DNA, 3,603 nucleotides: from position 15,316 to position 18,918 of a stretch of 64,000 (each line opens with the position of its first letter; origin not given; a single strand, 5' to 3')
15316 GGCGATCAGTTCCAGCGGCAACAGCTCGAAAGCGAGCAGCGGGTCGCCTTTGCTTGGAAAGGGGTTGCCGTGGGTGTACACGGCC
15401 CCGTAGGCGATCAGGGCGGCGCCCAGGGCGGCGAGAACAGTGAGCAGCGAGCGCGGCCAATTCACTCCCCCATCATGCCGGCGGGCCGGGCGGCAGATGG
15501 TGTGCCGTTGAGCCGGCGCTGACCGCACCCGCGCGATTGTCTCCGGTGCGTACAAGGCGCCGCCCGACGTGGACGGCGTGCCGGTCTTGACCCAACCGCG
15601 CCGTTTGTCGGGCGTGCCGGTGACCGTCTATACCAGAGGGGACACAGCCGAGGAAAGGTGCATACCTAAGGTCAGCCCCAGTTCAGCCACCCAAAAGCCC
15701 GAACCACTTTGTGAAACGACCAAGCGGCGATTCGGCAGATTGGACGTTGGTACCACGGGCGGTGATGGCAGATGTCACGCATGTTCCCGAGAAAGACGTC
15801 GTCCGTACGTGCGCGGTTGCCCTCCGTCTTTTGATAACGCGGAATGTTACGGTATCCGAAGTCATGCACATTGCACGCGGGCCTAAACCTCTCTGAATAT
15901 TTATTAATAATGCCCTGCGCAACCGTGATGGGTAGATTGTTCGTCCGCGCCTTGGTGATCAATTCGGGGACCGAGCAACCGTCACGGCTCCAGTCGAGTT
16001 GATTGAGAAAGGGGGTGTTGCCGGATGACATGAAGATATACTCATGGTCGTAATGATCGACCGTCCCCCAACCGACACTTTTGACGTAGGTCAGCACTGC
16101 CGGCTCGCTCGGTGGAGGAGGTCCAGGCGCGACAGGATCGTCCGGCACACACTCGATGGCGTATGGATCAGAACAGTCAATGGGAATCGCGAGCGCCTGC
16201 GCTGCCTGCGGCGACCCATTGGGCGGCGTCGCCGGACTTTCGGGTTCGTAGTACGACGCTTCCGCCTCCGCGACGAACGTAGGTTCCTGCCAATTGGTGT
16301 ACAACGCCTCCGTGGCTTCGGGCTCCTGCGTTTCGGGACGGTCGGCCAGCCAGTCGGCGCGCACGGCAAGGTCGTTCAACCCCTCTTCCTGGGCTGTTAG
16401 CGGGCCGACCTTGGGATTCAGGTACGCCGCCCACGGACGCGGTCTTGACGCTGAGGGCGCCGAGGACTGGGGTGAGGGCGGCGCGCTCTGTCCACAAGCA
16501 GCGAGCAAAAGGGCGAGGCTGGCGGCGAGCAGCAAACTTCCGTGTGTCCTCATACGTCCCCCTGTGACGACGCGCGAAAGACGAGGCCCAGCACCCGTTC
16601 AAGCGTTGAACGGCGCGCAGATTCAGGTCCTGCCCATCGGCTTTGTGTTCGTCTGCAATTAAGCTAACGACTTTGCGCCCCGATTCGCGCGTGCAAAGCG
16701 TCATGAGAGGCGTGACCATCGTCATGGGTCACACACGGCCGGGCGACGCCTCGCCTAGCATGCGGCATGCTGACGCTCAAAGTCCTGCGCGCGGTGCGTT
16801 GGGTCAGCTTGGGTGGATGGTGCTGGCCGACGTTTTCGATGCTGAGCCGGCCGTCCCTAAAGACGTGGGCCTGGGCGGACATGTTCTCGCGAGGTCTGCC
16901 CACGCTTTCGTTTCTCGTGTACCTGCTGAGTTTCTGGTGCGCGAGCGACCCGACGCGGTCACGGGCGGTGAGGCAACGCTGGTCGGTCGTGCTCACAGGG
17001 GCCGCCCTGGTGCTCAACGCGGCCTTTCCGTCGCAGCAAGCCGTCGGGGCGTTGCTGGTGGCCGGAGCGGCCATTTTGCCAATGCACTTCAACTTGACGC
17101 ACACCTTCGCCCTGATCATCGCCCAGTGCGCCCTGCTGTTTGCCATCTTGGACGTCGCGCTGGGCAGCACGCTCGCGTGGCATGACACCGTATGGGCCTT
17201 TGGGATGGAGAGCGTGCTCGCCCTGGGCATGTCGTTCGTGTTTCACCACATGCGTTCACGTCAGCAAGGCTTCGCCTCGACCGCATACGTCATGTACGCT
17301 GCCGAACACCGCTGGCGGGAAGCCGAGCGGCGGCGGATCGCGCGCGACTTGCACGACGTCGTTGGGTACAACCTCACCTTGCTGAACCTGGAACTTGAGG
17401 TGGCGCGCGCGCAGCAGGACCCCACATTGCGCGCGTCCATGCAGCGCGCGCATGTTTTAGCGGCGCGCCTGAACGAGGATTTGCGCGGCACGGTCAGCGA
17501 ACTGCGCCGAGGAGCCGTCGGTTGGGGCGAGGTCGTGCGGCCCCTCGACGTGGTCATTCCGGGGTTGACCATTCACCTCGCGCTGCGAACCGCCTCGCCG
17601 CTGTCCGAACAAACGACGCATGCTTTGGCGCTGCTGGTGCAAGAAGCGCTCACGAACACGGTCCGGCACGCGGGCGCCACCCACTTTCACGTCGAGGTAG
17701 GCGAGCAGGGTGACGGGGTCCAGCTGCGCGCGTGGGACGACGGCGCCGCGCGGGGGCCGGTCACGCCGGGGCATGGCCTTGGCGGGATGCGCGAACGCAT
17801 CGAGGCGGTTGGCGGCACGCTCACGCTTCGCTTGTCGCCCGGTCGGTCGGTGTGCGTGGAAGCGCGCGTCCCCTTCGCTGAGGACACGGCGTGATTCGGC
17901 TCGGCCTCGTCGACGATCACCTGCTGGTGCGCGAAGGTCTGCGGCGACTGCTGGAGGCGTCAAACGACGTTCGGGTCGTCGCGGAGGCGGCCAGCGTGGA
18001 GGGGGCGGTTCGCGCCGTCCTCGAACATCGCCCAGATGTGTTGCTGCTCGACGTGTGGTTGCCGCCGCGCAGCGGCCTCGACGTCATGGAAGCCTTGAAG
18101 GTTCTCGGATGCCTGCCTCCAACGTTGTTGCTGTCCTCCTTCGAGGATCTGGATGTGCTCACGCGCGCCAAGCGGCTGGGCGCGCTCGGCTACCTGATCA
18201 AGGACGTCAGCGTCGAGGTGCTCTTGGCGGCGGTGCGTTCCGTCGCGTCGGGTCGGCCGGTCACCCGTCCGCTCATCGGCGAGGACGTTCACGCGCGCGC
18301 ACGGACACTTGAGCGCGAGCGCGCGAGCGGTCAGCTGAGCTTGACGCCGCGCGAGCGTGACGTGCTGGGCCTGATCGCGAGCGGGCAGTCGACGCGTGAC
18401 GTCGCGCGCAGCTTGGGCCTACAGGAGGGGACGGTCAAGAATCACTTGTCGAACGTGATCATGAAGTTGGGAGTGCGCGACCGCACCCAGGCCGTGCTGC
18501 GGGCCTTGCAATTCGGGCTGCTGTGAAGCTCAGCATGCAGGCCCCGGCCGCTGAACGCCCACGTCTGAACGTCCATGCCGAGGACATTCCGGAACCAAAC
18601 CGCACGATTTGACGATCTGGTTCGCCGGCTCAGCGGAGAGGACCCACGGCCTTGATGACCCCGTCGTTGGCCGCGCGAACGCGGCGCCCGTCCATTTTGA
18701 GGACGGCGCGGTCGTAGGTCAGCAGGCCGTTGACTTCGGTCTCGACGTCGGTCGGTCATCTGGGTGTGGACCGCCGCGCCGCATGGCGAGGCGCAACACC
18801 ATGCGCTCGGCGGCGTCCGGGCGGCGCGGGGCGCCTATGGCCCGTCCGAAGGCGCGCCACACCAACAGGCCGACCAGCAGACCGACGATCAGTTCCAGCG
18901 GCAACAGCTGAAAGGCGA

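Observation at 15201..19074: AT-richer 3.3 kb cassette (PLA2-like lipoprotein plus two-component system) bracketed by about 307-nt direct repeats of a partially duplicated gene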

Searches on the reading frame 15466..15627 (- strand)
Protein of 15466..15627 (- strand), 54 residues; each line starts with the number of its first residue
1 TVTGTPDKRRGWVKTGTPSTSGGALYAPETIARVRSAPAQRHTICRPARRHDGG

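Call 54: search_dna_similar(query=window:15466-15627:-, collection=plasmids, mode=protein, max_evalue=1, max_rows=8)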
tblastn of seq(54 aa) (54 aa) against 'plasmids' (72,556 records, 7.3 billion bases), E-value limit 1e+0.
Records with a match: 1; places in all: 1; records where one place covers at least 80% of the query: 0.
Best place of each record, by identity: <60% 1.
By first word of the organism name: Cronobacter 1.
By predicted mobility (MOB-suite, as given by PLSDB): non-mobilizable 1.
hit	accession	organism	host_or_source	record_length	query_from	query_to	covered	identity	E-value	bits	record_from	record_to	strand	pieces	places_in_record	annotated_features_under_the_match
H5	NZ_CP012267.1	Cronobacter dublinensis subsp. dublinensis LMG 23823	milk powder production facility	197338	24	54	57%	45.2%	2e-1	35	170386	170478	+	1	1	hypothetical protein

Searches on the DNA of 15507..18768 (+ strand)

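Call 28: search_dna_similar(query=window:15507-18768:+, collection=plasmids, mode=distant, max_rows=15)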
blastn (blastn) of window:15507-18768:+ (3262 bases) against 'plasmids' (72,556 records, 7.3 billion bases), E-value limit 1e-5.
Records with a match: 4; places in all: 7; records where one place covers at least 80% of the query: 0.
Best place of each record, by identity: 60-80% 4.
By first word of the organism name: Deinococcus 1; Nonomuraea 1; Burkholderia 1; Embleya 1.
By predicted mobility (MOB-suite, as given by PLSDB): non-mobilizable 3; mobilizable 1.
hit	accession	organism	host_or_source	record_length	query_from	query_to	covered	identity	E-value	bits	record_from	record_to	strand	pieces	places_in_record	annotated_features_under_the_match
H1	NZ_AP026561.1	Deinococcus aetherius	-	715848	2844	3023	6%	71.7%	4e-11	79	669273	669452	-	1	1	response regulator transcription factor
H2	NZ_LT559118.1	Nonomuraea gerenzanensis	-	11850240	2843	2993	5%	77.6%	6e-22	114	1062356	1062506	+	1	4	none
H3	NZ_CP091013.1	Burkholderia cenocepacia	-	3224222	2400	2509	3%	73.6%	3e-6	64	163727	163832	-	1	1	none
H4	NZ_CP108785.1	Embleya sp. NBC_00888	-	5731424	1819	1906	3%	77.3%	3e-7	67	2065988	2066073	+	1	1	none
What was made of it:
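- Tried and rejected: Only short regulator-domain hits were found (call 28).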

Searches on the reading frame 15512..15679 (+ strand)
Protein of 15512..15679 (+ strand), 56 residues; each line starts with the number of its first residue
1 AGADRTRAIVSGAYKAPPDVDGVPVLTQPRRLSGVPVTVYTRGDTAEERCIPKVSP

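Call 41: search_protein_families(library=pfam, proteins=[window:15512-15679:+], max_evalue=10)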
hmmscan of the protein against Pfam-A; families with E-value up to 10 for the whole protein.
seq(56 aa): 0 families

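Call 53: search_dna_similar(query=window:15512-15679:+, collection=plasmids, mode=protein, max_evalue=1, max_rows=8)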
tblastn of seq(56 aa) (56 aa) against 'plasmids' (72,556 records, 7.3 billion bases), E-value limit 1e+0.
No match.
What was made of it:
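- Tried and rejected: Translations of 15507-15671 had no Pfam or plasmid tblastn hits (calls 41, 53, 54), so this piece is unexplained.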
